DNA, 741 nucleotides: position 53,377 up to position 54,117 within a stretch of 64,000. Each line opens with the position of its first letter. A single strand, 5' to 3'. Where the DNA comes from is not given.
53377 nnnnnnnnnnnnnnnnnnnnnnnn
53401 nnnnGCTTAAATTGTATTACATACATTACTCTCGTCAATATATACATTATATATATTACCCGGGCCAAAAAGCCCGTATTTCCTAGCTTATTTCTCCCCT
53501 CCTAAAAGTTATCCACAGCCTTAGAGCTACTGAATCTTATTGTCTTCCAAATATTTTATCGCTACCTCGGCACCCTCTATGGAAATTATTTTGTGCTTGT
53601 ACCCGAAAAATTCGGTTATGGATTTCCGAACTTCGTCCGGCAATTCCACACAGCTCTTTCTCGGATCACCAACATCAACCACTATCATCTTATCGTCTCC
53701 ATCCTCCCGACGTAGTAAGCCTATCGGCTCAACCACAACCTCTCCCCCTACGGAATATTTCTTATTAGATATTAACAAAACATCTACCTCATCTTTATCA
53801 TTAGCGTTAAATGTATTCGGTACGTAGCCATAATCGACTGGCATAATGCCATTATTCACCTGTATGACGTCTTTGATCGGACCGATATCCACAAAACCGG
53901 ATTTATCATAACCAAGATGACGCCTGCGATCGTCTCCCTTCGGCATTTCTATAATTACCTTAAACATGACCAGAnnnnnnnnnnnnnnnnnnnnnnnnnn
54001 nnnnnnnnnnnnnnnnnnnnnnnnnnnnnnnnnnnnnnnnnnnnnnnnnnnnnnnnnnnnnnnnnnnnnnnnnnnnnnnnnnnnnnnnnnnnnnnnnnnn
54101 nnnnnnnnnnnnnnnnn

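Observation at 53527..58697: Two paralogous CYTH (triphosphate tunnel) + family-I pyrophosphatase-like gene pairs 3.8 kb apart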

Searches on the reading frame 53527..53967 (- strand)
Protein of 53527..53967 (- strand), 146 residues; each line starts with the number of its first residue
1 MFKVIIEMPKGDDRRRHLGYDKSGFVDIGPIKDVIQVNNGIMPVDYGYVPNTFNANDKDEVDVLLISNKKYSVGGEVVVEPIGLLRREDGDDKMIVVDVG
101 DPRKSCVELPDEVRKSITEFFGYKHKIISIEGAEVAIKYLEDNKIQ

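Call 3: search_protein_families(library=pfam, proteins=[window:53527-53967:-], max_evalue=0.01)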
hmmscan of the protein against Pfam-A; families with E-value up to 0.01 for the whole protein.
window:53527-53967:- (146 aa): 2 families
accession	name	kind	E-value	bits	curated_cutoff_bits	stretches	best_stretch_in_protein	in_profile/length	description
PF00719.24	Pyrophosphatase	-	5e-16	59.3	23.5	1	4-126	1-124/153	Inorganic pyrophosphatase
PF18823.6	InPase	-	0.0036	17.6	26.8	0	42-69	45-71/135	Inorganic Pyrophosphatase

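Call 4: search_protein_families(library=ncbifam, proteins=[window:53527-53967:-], max_evalue=0.01)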
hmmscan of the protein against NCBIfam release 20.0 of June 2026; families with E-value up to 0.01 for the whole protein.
window:53527-53967:- (146 aa): 2 families
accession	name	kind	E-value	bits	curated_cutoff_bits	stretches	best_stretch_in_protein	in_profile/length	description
NF002317.0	PRK01250.1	equivalog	1.8e-09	37.7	200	1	3-122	17-140/176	inorganic diphosphatase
NF002578.0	PRK02230.1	equivalog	3.7e-08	33.1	246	1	33-124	32-130/185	inorganic pyrophosphatase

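Call 8: search_solved_structures(query=window:53527-53967:-, max_evalue=0.01, show_alignments=2)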
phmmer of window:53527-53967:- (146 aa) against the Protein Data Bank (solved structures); distinct sequences matched with E-value up to 0.01: 36.
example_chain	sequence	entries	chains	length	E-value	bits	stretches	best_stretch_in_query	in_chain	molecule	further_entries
1qez_A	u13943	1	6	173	6.8e-09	39.3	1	3-124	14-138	PROTEIN (INORGANIC PYROPHOSPHATASE)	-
2uxs_A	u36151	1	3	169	1.1e-07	35.4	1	2-109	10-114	INORGANIC PYROPHOSPHATASE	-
1wcf_A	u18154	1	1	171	1.1e-07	35.4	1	2-109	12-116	INORGANIC PYROPHOSPHATASE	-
4z70_A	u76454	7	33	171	1.1e-07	35.4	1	2-109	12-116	Inorganic pyrophosphatase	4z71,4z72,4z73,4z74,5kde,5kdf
1sxv_A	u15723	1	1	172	1.1e-07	35.4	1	2-109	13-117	Inorganic pyrophosphatase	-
1ygz_A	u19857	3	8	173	2.1e-07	34.4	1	41-118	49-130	Inorganic pyrophosphatase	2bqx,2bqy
5ls0_A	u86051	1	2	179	2.6e-07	34.2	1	2-124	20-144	Soluble inorganic pyrophosphatase 1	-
4lug_A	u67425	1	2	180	2.6e-07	34.2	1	2-124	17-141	Inorganic pyrophosphatase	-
2prd_A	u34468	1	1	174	3.1e-07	33.9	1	4-127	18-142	PYROPHOSPHATE PHOSPHOHYDROLASE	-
1twl_A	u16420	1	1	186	4.2e-07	33.5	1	4-138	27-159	Inorganic pyrophosphatase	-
3i98_A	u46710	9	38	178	1.2e-06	32.1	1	4-121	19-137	Th-IPP | Tt-IPPase | Inorganic pyrophosphatase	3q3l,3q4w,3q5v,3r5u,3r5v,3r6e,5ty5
3q46_A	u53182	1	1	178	2.8e-06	30.8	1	4-121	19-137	Tt-IPPase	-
1ude_A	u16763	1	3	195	5e-06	30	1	4-138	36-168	Inorganic pyrophosphatase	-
4ecp_A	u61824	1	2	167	5.2e-06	30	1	2-106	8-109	Inorganic pyrophosphatase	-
3ld3_A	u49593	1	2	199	5.3e-06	29.9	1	42-126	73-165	Inorganic pyrophosphatase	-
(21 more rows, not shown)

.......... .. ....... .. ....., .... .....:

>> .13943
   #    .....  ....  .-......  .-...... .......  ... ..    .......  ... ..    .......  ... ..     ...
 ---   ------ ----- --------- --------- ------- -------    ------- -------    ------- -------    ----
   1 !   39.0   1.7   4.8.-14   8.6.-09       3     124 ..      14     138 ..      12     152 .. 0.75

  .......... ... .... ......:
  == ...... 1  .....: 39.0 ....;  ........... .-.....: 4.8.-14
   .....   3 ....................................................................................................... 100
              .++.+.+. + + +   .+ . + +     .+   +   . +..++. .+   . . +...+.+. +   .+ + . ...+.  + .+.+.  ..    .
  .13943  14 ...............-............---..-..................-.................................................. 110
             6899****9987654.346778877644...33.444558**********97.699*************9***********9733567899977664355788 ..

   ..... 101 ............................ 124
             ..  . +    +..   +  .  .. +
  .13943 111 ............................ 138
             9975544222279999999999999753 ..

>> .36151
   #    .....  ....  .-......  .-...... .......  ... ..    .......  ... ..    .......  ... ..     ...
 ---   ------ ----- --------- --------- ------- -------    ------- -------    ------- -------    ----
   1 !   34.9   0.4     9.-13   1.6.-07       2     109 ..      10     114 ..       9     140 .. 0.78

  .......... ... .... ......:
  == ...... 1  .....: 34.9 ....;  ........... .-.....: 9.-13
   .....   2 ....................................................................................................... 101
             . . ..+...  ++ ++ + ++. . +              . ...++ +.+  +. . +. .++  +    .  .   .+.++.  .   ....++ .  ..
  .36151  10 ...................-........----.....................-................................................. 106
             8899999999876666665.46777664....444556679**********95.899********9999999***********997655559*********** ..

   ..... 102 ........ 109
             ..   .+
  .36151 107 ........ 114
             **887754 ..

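Call 25: find_homologous_proteins(query=window:53527-53967:-, max_evalue=0.001)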
Query window:53527-53967:- (146 aa): 40 proteins with E <= 0.001 among 77 candidates.
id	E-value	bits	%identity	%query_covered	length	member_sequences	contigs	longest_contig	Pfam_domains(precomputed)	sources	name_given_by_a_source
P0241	1.2e-89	316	100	100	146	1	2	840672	PF00719.25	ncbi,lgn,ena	-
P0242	4.1e-78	279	88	99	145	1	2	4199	PF00719.25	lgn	-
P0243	4.5e-58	214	74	93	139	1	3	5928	PF00719.25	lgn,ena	-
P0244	1.3e-47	180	60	97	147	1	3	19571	PF00719.25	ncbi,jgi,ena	jgi:inorganic pyrophosphatase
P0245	2.7e-47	179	57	99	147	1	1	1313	PF00719.25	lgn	-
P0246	6.3e-47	177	58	99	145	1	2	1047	PF00719.25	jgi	jgi:inorganic pyrophosphatase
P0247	5.5e-46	174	54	99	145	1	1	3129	PF00719.25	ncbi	-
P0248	1.3e-45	173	55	99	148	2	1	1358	PF00719.25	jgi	jgi:inorganic pyrophosphatase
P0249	1.4e-45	173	54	99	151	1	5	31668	PF00719.25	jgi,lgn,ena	-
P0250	3.0e-45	172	56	97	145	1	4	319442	PF00719.25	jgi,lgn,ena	jgi:inorganic pyrophosphatase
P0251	4.5e-45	171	55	95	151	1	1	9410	PF00719.25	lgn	-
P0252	1.3e-44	170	54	97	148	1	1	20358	PF00719.25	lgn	-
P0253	2.9e-44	169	56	98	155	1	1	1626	PF00719.25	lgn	-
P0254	5.2e-44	168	53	99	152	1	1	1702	PF00719.25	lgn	-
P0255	6.1e-44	168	54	97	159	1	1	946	PF00719.25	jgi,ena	-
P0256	6.3e-44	168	60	89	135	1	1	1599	PF00719.25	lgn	-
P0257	8.9e-44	167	53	98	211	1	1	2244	PF00719.25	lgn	-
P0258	9.6e-44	167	56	98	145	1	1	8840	PF00719.25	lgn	-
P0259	1.0e-43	167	53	99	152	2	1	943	PF00719.25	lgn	-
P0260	1.1e-43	167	55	97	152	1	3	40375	PF00719.25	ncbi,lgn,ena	-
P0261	1.2e-43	167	55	98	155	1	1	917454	PF00719.25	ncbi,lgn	-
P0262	1.2e-43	167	53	99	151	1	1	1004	PF00719.25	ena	-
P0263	1.6e-43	166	54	96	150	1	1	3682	PF00719.25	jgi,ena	jgi:inorganic pyrophosphatase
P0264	1.8e-42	163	55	96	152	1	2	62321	PF00719.25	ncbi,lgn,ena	-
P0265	2.6e-42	162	54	100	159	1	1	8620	PF00719.25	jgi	-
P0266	4.4e-42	162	53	95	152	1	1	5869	PF00719.25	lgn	-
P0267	4.7e-42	162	54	97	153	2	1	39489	PF00719.25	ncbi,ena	-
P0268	9.8e-42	161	54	95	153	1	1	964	PF00719.25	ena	-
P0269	2.0e-41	159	52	99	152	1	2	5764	PF00719.25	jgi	jgi:inorganic pyrophosphatase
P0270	2.2e-41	159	53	99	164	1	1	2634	PF00719.25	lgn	-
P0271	1.6e-40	157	54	96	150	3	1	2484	PF00719.25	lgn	-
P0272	2.2e-40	156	49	99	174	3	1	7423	PF00719.25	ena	-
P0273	2.9e-40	156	55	94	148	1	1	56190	PF00719.25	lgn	-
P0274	2.0e-39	153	53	97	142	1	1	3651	PF00719.25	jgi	jgi:inorganic pyrophosphatase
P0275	2.6e-39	153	47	99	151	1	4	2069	PF00719.25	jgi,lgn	-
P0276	8.1e-39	151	51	92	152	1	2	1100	PF00719.25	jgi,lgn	jgi:inorganic pyrophosphatase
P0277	3.3e-38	149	51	98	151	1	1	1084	PF00719.25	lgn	-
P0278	1.2e-37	147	52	99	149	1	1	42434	PF00719.25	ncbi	-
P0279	2.0e-37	147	51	96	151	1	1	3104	PF00719.25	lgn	-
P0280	1.4e-27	115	42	100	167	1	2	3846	PF00719.25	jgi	jgi:inorganic pyrophosphatase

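Call 26: find_encoding_contigs(protein=P0244, flank=5000, max_places=1)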
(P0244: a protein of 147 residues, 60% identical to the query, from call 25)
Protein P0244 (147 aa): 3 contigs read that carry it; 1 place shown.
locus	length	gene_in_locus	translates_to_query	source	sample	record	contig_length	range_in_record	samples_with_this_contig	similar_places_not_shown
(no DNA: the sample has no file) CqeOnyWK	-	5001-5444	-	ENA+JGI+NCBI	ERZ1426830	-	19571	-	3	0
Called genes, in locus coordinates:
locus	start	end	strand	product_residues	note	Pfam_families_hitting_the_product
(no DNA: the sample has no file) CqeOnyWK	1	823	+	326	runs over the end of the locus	PF00268:Ribonuc_red_sm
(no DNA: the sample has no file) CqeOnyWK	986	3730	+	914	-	PF07517:SecA_DEAD, PF01043:SecA_PP_bind, PF21090:P-loop_SecA, PF07516:SecA_SW, PF02810:SEC-C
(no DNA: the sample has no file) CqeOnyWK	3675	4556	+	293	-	PF00293:NUDIX, PF14815:NUDIX_4 (faint), PF00293:NUDIX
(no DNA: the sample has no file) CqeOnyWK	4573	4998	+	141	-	PF00293:NUDIX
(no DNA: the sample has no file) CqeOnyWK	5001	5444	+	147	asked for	PF00719:Pyrophosphatase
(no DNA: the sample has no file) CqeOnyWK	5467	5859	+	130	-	PF05014:Nuc_deoxyrib_tr (weak)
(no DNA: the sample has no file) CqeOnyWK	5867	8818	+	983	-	PF00133:tRNA-synt_1, PF09334:tRNA-synt_1g, PF08264:Anticodon_1, PF19302:DUF5915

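Call 27: find_encoding_contigs(protein=P0250, flank=5000, max_places=1)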
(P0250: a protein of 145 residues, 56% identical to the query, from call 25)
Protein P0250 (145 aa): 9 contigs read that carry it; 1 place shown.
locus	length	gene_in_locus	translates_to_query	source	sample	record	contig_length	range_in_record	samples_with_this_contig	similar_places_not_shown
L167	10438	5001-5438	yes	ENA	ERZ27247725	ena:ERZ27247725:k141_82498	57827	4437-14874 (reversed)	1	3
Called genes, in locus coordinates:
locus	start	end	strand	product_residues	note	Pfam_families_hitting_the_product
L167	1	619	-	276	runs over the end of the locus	PF00404:Dockerin_1 (weak)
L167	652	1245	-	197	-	PF01558:POR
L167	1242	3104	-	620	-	PF02779:Transket_pyr (faint), PF01855:POR_N, PF12837:Fer4_6 (faint), PF12838:Fer4_7 (faint), PF02775:TPP_enzyme_C, PF12797:Fer4_2 (faint), PF14697:Fer4_21 (weak), PF00037:Fer4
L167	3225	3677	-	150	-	PF00293:NUDIX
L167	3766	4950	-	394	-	PF00155:Aminotran_1_2, PF12897:Asp_aminotransf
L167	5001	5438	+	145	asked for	PF00719:Pyrophosphatase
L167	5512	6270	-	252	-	PF20143:NAD_kinase_C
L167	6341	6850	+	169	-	PF02572:CobA_CobO_BtuR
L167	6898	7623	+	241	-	-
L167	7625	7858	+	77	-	PF00462:Glutaredoxin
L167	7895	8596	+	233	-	PF13462:Thioredoxin_4, PF01323:DSBA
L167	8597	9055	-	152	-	-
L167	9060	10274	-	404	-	PF00266:Aminotran_5, PF00155:Aminotran_1_2, PF01041:DegT_DnrJ_EryC1 (weak)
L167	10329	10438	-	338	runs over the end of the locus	PF01323:DSBA (weak), PF03227:GILT (weak), PF25011:VSR_TRX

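Call 28: find_encoding_contigs(protein=P0261, flank=5000, max_places=1)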
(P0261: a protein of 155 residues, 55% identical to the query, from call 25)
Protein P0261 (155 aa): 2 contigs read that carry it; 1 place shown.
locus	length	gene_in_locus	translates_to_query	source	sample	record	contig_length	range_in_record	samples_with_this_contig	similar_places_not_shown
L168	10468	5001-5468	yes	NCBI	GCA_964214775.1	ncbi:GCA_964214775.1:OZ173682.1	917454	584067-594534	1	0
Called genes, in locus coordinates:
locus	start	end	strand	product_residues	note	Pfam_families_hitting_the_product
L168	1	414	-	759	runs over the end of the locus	PF01138:RNase_PH, PF03725:RNase_PH_C, PF01138:RNase_PH, PF00013:KH_1, PF00575:S1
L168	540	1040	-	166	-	PF01936:NYN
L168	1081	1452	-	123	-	PF00312:Ribosomal_S15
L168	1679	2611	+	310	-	PF02899:Phage_int_SAM_1, PF13102:Phage_int_SAM_5 (faint), PF13495:Phage_int_SAM_4 (weak), PF00589:Phage_integrase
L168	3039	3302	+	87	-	-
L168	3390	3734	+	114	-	-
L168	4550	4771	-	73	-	-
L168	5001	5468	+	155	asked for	PF00719:Pyrophosphatase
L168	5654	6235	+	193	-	PF00398:RrnaAD (weak), PF01209:Ubie_methyltran (weak), PF13489:Methyltransf_23 (weak), PF13847:Methyltransf_31, PF08241:Methyltransf_11, PF08242:Methyltransf_12, PF13649:Methyltransf_25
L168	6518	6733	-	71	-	-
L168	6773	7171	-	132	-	-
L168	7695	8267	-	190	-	PF13551:HTH_29 (weak), PF13565:HTH_32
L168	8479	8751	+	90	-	PF12728:HTH_17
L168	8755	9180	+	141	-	PF02661:Fic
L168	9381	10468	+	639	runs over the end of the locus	PF00079:Serpin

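Call 29: find_encoding_contigs(protein=P0264, flank=5000, max_places=1)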
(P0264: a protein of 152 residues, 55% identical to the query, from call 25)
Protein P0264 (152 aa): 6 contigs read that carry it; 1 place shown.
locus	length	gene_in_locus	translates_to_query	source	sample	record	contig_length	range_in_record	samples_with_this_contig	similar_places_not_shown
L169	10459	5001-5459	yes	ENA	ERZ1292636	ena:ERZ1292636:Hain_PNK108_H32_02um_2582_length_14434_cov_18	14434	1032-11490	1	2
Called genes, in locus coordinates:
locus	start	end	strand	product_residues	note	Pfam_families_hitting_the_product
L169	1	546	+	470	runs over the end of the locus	PF01225:Mur_ligase, PF08245:Mur_ligase_M, PF02875:Mur_ligase_C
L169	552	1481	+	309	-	PF01565:FAD_binding_4, PF02873:MurB_C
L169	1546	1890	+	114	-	PF02482:Ribosomal_S30AE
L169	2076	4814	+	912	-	PF07517:SecA_DEAD, PF01043:SecA_PP_bind, PF21090:P-loop_SecA, PF07516:SecA_SW, PF02810:SEC-C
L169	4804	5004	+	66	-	-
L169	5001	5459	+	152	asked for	PF00719:Pyrophosphatase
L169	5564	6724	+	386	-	PF00557:Peptidase_M24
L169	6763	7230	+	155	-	PF00293:NUDIX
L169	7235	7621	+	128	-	PF12643:MazG-like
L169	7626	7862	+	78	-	PF07866:DUF1653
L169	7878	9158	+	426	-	PF02844:GARS_N, PF08443:RimK (faint), PF01071:GARS_A, PF02786:CPSase_L_D2 (weak), PF02222:ATP-grasp (weak), PF13535:ATP-grasp_4 (faint), PF02843:GARS_C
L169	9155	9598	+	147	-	-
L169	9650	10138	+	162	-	PF00293:NUDIX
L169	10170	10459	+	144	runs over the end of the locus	PF08570:DUF1761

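Call 30: find_encoding_contigs(protein=P0243, flank=6000, max_places=2)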
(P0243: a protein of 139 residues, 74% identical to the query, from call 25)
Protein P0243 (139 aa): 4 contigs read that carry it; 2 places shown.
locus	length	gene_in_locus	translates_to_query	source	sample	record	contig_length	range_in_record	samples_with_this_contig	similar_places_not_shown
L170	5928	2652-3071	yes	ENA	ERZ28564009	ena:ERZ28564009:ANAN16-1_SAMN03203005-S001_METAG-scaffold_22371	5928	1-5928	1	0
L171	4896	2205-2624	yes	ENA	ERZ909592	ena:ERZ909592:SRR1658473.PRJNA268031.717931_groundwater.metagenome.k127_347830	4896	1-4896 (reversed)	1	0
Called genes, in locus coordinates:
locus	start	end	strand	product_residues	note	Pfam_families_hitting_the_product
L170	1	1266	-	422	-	?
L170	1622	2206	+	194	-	PF01928:CYTH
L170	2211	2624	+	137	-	PF00293:NUDIX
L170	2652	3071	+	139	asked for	PF00719:Pyrophosphatase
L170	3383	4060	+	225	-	-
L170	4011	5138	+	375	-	-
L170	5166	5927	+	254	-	?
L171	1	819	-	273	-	?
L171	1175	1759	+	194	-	PF01928:CYTH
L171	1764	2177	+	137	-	PF00293:NUDIX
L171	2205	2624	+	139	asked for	PF00719:Pyrophosphatase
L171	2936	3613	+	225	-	-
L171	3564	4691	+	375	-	-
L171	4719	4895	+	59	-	?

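Call 62: search_protein_families(library=padloc, proteins=[window:53527-53967:-], max_evalue=0.01)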
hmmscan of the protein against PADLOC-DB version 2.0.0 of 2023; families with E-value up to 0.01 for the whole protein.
window:53527-53967:- (146 aa): 0 families

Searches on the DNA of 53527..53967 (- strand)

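Call 85: search_rna_families(sources=[L170, L172, L173], threshold=gathering)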
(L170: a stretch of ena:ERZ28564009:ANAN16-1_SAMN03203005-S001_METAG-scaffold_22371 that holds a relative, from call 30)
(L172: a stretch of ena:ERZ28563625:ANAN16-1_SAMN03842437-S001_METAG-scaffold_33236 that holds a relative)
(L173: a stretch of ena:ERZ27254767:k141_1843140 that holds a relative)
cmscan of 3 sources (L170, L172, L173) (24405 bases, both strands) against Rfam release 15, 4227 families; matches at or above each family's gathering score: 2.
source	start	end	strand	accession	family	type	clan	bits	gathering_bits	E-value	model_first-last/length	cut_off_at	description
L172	6899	7033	-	RF01482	AdoCbl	Cis-reg; riboswitch;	CL00101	64.3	50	6.1e-10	1-149/149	no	AdoCbl (Cobalamin/B12) riboswitch aptamer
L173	6823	6957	-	RF01482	AdoCbl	Cis-reg; riboswitch;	CL00101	64.3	50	6.1e-10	1-149/149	no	AdoCbl (Cobalamin/B12) riboswitch aptamer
